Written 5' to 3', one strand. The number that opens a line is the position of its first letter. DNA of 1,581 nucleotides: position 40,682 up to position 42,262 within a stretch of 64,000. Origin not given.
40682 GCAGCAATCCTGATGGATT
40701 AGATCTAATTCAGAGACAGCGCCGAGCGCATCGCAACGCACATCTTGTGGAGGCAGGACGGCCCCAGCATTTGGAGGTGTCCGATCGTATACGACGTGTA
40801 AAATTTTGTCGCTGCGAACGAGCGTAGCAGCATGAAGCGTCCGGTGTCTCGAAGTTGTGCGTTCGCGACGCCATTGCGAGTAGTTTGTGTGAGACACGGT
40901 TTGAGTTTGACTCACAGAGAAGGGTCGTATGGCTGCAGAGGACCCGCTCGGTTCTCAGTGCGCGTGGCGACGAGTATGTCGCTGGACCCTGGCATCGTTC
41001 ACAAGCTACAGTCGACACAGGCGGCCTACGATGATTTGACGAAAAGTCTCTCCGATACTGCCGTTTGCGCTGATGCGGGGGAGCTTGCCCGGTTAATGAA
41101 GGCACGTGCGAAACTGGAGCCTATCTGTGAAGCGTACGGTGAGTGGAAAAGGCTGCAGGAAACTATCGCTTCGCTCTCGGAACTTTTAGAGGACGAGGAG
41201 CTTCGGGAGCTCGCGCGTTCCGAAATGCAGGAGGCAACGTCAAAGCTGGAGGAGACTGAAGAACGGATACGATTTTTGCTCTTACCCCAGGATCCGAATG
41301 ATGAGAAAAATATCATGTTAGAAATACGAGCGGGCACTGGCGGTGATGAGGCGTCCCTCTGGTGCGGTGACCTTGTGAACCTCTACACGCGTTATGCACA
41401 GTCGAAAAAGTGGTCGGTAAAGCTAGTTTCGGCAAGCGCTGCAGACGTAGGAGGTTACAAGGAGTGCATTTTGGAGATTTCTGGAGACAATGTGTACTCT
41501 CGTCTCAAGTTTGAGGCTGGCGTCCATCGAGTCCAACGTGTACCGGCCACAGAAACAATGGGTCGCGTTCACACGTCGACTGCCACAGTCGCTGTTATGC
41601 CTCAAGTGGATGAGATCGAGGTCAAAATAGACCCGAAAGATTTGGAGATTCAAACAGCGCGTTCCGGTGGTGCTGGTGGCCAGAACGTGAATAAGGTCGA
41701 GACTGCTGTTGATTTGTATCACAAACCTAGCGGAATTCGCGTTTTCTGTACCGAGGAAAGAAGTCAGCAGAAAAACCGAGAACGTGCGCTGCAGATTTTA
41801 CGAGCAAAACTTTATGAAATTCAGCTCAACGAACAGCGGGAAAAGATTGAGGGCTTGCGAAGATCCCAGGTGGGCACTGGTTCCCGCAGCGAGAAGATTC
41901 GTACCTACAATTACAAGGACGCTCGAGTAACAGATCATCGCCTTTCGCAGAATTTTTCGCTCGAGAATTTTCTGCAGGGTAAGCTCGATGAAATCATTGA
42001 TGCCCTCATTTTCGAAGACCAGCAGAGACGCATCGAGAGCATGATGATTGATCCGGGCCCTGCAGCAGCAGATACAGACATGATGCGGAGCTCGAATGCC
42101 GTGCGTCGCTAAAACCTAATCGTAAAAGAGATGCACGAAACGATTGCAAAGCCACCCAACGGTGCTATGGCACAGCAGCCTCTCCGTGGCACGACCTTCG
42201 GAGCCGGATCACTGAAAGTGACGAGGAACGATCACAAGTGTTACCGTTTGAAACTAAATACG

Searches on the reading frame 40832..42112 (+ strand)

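Call 57: search_protein_families(library=pfam, proteins=[window:40832-42112:+], max_evalue=0.00001)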
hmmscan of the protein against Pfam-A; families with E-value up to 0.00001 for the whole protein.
window:40832-42112:+ (426 aa): 2 families
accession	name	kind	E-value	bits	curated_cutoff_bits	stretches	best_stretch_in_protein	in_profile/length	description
PF03462.23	PCRF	-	1.5e-70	237.4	24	1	63-253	2-194/194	PCRF domain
PF00472.26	RF-1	-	4.3e-39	133.5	35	1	260-370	1-116/116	RF-1 domain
